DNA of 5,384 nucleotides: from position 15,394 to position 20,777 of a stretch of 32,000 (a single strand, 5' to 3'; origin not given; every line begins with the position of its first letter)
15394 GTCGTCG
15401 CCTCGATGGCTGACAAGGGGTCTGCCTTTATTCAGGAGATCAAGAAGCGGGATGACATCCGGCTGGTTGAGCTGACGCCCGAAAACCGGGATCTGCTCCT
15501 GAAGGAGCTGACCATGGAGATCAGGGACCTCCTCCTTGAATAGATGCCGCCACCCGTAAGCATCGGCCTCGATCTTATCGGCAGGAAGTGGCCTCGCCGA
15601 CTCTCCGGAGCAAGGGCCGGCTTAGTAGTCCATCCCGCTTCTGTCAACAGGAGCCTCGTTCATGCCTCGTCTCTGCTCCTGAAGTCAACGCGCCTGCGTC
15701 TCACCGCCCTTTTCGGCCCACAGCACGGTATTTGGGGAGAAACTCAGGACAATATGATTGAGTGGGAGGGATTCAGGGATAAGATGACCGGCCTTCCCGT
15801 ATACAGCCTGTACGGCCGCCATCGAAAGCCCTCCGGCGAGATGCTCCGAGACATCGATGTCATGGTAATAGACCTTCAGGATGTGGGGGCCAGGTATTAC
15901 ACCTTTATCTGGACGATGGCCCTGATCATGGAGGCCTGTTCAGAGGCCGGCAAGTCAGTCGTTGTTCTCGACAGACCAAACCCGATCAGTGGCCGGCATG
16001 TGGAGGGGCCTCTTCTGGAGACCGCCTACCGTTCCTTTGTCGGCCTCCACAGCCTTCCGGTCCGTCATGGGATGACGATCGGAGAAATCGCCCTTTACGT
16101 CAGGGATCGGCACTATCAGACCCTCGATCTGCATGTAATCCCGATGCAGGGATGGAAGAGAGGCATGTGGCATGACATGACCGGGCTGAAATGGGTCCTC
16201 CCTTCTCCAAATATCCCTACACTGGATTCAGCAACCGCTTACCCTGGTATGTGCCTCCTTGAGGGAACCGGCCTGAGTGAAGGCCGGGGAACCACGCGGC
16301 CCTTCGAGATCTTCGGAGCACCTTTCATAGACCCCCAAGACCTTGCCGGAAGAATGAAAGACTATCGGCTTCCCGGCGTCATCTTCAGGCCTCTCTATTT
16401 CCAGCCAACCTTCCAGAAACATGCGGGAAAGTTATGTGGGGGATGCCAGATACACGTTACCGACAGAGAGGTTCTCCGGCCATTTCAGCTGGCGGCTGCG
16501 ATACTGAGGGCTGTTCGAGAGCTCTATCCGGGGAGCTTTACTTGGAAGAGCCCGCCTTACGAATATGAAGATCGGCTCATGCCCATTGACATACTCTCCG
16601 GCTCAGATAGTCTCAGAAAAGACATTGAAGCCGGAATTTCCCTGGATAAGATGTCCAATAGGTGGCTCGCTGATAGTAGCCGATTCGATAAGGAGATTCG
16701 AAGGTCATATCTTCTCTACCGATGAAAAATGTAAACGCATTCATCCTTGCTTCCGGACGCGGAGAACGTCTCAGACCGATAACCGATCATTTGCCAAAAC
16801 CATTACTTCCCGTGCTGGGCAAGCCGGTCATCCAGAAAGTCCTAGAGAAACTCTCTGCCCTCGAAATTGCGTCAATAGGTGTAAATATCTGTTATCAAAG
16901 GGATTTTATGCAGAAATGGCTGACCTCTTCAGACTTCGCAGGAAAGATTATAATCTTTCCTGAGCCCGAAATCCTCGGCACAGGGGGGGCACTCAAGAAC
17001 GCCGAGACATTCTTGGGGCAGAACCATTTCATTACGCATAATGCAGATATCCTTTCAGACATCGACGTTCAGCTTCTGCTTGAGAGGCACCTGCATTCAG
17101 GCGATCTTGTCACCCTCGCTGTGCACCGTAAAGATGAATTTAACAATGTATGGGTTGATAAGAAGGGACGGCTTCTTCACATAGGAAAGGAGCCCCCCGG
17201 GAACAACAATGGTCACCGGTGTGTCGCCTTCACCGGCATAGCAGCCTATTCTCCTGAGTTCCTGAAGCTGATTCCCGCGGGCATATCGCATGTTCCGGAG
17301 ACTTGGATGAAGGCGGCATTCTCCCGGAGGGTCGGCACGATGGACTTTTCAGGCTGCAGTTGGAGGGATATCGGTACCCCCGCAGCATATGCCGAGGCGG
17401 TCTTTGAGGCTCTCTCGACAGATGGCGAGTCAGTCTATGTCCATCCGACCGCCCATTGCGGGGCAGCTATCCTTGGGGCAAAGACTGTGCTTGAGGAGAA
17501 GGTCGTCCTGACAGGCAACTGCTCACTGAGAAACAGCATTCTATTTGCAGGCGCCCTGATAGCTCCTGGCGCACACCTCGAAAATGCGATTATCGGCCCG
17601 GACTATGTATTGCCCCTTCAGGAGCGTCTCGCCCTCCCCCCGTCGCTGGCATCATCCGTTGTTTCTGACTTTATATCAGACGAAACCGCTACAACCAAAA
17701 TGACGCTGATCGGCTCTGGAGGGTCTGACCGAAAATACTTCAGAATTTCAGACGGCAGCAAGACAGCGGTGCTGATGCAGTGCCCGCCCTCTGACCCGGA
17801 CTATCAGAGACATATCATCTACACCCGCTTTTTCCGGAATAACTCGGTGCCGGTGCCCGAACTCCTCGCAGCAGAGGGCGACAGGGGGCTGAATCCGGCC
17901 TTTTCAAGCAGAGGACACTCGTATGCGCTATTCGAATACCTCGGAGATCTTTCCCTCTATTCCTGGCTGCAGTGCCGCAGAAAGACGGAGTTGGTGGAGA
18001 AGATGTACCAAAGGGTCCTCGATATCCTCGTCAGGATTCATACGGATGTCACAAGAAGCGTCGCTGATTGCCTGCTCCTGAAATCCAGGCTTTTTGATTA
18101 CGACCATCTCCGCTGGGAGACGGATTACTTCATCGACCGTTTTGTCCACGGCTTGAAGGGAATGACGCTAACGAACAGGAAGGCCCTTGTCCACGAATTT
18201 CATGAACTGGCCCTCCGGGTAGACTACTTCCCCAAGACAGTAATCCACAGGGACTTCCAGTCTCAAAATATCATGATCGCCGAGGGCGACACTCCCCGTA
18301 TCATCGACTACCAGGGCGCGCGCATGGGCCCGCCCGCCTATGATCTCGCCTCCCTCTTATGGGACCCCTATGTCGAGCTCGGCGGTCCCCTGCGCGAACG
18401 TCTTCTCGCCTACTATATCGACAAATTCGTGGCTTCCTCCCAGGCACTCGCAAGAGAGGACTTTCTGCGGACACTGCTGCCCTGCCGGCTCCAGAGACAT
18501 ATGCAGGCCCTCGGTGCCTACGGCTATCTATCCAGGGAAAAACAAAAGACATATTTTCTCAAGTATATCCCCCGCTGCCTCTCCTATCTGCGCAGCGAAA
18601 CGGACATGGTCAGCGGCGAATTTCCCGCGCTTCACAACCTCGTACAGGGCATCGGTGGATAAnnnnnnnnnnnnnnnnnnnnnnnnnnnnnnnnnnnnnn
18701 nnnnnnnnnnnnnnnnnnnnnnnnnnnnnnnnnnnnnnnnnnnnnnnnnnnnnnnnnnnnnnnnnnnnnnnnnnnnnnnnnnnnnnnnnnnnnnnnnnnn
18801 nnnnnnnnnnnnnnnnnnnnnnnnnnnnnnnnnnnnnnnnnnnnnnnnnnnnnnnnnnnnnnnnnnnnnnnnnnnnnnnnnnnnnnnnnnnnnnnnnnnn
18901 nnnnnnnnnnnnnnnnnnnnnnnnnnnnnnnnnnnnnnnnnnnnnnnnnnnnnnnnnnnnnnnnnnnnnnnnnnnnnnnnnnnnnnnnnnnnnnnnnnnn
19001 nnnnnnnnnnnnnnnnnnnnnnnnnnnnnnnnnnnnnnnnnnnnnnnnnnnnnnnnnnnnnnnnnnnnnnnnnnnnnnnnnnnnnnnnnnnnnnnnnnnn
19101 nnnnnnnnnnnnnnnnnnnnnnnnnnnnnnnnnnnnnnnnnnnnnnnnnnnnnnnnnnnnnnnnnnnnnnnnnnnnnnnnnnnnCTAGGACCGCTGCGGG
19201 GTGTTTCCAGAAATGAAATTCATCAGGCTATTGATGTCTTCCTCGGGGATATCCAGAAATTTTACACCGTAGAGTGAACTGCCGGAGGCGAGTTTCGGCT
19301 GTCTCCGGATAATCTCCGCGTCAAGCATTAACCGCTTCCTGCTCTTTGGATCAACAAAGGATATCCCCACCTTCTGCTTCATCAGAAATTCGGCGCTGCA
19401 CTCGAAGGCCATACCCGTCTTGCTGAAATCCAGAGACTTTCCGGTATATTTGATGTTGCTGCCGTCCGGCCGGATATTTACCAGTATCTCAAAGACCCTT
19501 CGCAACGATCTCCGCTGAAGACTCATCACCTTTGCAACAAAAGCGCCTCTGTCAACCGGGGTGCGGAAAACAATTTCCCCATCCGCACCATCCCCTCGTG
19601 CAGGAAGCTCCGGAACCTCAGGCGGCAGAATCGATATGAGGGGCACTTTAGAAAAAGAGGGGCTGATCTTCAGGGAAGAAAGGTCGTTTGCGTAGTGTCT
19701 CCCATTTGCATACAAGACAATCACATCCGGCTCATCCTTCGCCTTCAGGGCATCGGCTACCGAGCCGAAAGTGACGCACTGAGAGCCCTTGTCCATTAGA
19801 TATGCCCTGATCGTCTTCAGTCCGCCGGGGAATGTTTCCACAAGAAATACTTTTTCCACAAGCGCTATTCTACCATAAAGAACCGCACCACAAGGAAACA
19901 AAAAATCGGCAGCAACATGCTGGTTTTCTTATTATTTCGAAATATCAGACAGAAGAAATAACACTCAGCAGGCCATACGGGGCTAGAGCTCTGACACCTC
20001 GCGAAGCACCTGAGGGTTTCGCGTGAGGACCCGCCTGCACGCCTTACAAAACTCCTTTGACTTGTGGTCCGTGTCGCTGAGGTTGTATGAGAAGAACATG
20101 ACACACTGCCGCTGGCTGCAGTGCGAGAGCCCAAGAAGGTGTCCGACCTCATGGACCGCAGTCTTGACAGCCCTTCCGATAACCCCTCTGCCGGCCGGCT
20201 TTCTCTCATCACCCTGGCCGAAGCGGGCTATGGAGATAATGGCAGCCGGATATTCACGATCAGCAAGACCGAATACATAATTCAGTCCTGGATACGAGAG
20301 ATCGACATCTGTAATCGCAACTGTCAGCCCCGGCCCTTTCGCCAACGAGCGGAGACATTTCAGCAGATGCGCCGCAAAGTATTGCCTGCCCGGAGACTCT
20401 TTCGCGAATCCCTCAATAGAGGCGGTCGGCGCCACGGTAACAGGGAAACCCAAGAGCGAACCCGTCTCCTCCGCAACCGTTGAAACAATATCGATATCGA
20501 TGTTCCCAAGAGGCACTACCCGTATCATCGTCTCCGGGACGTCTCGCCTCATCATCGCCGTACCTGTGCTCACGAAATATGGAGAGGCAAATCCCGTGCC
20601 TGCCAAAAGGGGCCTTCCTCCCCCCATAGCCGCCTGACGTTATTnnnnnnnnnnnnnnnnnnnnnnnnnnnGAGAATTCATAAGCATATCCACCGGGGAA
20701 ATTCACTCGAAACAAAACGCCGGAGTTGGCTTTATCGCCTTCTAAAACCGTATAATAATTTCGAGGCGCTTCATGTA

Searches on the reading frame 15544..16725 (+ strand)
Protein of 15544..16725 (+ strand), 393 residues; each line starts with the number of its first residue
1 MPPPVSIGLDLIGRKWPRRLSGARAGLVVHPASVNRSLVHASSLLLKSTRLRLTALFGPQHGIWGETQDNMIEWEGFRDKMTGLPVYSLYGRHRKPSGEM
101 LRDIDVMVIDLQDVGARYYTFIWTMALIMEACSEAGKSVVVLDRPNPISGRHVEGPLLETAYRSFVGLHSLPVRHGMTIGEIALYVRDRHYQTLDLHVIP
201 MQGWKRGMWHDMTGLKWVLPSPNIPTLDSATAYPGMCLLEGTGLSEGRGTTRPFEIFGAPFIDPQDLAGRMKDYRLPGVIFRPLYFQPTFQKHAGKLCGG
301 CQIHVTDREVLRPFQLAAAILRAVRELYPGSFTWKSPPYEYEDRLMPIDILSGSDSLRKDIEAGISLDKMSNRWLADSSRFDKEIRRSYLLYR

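Call 29: search_protein_families(library=pfam, proteins=[window:15544-16725:+], max_evalue=0.01)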
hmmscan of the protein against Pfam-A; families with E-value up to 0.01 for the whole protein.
window:15544-16725:+ (393 aa): 2 families
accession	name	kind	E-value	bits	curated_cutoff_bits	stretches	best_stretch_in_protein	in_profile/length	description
PF07075.17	NamZ_N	-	8.8e-83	277.1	26.9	1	26-227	2-202/203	Exo-beta-N-acetylmuramidase NamZ, N-terminal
PF20732.2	NamZ_C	-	6e-55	186.6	25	1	232-392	2-152/152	Exo-beta-N-acetylmuramidase NamZ, C-terminal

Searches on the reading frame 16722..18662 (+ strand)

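Call 29: search_protein_families(library=pfam, proteins=[window:16722-18662:+], max_evalue=0.01)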
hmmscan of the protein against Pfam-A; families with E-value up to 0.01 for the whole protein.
window:16722-18662:+ (646 aa): 6 families
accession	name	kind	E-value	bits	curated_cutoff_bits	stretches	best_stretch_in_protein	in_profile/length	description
PF01636.29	APH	-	5.6e-27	95.5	23.2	1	328-566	3-230/239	Phosphotransferase enzyme family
PF00483.29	NTP_transferase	-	2e-20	73.9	21.2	1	6-227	2-239/245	Nucleotidyl transferase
PF12804.13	NTP_transf_3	-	8.8e-08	32.9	27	1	6-140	1-128/160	MobA-like NTP transferase domain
PF02958.26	EcKL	-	0.00012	22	22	1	505-573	215-289/294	Ecdysteroid kinase-like family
PF07914.17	DUF1679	-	0.00014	21.4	24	1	491-546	255-314/414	Uncharacterized oxidoreductase dhs-27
PF19974.5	TCAD9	-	0.0014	18.3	40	1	498-545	290-337/429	Ternary complex associated domain 9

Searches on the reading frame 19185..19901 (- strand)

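Call 29: search_protein_families(library=pfam, proteins=[window:19185-19901:-], max_evalue=0.01)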
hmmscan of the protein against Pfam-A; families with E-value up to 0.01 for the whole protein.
window:19185-19901:- (238 aa): 1 family
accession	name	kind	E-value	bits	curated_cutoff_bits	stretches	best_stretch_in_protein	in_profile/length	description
PF07238.19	PilZ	-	1.4e-12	48.3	22.5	1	129-230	2-100/102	PilZ domain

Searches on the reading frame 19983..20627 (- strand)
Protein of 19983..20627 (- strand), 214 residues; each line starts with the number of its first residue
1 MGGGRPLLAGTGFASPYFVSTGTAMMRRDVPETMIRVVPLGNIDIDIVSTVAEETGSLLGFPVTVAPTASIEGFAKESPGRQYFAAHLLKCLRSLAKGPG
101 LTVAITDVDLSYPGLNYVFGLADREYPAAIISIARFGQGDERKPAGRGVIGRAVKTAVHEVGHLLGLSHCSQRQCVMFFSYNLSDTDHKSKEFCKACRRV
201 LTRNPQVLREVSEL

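Call 28: search_protein_families(library=pfam, proteins=[window:19983-20627:-], max_evalue=0.01)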
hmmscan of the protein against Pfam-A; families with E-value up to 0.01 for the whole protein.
window:19983-20627:- (214 aa): 5 families
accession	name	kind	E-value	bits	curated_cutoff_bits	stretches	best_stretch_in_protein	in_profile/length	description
PF07998.17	Peptidase_M54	-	1.1e-19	71.7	24.4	1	102-203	97-194/194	Peptidase family M54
PF00413.30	Peptidase_M10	-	1.8e-07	31.6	24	1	155-187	110-142/159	Matrixin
PF13582.12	Reprolysin_3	-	0.0027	18.6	22.4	1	136-169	93-122/123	Metallo-peptidase family M12B Reprolysin-like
PF12044.14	Metallopep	-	0.0039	16.3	27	1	157-184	318-343/427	Putative peptidase family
PF13688.12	Reprolysin_5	-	0.0054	17.4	27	1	101-175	94-163/196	Metallo-peptidase family M12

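Call 51: search_protein_families(library=ncbifam, proteins=[window:19983-20528:-], max_evalue=0.001)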
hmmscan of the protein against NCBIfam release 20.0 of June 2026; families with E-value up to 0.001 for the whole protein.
window:19983-20528:- (181 aa): 3 families
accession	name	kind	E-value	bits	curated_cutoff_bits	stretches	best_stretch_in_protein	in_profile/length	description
NF033823.0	archmetzin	subfamily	6.9e-43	146.5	145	1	2-168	2-170/170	archaemetzincin family Zn-dependent metalloprotease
NF033824.1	Myxo_non_zincin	equivalog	7.2e-28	97.5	250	1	3-170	6-171/174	non-proteolytic archaemetzincin-like protein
NF041905.1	MXAN_2677_2678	equivalog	1.1e-05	24.6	250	1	123-154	187-218/283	myxosortase-dependent metalloprotease, MXAN_2677/MXAN_2678 family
